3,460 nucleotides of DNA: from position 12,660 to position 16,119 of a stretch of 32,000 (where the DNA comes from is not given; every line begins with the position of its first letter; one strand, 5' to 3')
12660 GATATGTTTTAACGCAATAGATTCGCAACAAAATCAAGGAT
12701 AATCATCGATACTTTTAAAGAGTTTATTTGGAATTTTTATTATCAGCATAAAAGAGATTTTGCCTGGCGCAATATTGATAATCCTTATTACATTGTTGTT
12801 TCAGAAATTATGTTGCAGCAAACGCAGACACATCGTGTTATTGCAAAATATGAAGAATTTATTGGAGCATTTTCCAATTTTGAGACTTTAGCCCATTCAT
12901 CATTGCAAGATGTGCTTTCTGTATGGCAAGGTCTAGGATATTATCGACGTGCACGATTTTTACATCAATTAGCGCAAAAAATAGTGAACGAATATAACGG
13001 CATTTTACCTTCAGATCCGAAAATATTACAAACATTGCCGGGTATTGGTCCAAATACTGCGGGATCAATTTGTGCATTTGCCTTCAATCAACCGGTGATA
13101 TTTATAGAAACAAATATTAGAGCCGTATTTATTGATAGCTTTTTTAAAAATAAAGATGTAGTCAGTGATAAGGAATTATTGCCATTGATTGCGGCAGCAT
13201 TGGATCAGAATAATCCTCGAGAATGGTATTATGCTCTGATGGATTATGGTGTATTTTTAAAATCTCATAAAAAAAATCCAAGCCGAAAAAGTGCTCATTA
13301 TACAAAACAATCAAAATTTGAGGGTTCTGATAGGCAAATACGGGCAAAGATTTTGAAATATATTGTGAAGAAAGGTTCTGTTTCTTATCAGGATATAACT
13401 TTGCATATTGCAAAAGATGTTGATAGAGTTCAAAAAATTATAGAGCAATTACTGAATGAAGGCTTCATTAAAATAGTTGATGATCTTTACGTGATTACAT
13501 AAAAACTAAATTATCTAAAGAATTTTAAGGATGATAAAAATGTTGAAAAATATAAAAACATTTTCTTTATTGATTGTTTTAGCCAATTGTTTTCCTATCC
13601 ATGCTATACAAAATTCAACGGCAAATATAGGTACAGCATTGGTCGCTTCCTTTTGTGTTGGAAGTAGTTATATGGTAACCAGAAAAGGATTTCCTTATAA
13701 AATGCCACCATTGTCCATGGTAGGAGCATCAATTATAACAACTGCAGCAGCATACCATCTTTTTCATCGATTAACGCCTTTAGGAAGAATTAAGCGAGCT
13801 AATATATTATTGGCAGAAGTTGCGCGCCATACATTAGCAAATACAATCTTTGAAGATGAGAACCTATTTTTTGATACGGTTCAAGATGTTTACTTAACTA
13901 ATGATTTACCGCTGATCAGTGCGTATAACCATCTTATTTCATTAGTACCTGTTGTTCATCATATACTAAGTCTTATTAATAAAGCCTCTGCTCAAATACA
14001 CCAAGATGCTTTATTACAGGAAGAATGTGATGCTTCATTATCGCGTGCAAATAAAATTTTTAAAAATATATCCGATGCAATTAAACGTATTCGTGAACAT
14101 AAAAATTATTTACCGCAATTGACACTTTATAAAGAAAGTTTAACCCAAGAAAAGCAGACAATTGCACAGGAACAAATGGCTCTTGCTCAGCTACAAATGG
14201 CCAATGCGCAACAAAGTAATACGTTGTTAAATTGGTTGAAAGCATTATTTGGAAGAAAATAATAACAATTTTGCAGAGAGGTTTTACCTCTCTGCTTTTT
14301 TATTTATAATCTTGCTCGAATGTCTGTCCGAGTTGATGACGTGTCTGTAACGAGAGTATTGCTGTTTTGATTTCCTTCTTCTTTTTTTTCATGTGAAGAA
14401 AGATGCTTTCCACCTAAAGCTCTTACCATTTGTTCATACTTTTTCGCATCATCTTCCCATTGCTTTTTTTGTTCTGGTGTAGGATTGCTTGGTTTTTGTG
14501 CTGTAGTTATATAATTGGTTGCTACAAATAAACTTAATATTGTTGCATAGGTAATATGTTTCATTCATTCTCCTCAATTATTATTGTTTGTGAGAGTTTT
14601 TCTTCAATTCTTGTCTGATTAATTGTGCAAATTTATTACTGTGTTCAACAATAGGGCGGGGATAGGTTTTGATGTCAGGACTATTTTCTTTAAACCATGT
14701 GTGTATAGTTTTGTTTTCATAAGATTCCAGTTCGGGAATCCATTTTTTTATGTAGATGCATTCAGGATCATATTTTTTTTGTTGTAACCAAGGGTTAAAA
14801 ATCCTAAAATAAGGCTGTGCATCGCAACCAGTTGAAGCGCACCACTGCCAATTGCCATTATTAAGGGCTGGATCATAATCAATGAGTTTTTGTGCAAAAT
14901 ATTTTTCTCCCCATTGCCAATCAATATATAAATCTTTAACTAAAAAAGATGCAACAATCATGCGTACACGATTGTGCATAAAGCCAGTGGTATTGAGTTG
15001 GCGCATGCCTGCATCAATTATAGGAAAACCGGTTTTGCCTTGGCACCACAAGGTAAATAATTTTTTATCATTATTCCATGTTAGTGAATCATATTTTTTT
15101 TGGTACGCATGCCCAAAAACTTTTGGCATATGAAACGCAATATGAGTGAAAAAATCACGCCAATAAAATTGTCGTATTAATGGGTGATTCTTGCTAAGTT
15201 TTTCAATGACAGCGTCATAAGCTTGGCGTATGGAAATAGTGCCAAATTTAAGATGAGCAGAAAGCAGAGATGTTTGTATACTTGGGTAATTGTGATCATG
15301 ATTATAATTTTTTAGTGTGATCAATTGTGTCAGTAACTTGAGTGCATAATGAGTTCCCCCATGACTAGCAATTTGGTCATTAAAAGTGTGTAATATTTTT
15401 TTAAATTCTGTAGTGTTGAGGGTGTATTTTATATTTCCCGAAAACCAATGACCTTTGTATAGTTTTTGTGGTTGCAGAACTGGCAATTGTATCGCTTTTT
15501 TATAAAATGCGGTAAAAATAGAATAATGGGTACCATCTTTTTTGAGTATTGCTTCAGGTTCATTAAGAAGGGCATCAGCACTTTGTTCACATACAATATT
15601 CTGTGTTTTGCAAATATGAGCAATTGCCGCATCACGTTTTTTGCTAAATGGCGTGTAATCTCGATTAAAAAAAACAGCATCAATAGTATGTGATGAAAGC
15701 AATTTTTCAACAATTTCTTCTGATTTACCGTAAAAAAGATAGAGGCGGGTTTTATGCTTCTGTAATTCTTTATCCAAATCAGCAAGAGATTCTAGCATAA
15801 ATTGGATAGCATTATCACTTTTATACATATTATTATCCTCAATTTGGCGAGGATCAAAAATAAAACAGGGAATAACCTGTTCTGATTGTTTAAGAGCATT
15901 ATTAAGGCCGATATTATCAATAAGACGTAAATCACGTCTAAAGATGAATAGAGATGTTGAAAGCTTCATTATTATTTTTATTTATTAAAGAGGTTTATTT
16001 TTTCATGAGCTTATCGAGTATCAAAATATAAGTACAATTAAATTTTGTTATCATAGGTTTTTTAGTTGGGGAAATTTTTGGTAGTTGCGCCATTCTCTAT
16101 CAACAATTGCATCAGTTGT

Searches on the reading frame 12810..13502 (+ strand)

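Call 54: search_protein_families(library=pfam, proteins=[window:12810-13502:+], max_evalue=0.001)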
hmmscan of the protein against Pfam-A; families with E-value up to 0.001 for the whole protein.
window:12810-13502:+ (230 aa): 3 families
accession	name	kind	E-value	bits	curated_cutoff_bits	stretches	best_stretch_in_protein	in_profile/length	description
PF00730.31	HhH-GPD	-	2.2e-14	54.1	26.2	1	1-114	5-90/108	HhH-GPD superfamily base excision DNA repair protein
PF00633.29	HHH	-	1.5e-05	25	24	1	61-90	1-30/30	Helix-hairpin-helix motif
PF13412.12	HTH_24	-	0.00067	19.6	21.9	0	176-221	3-48/48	Winged helix-turn-helix DNA-binding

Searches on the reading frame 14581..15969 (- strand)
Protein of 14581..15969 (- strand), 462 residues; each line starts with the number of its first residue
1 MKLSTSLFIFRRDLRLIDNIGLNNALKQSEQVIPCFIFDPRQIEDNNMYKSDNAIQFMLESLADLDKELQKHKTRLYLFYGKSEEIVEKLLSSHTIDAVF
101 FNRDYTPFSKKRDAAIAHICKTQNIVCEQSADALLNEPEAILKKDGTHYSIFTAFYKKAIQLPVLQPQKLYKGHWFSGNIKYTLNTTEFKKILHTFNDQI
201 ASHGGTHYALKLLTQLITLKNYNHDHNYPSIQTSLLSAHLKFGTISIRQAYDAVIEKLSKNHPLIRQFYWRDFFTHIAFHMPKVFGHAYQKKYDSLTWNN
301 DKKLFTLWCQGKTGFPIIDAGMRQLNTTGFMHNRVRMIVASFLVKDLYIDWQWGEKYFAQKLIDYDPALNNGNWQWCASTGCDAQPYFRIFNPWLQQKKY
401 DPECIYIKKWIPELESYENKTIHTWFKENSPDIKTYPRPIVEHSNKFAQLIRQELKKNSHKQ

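Call 54: search_protein_families(library=pfam, proteins=[window:14581-15969:-], max_evalue=0.001)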
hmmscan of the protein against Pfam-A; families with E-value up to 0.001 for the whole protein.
window:14581-15969:- (462 aa): 2 families
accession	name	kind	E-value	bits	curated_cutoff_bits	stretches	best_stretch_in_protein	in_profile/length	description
PF03441.19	FAD_binding_7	-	9.8e-79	263.9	27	1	265-450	2-197/203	FAD binding domain of DNA photolyase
PF00875.24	DNA_photolyase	-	5.2e-42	144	26.6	1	7-161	2-154/164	DNA photolyase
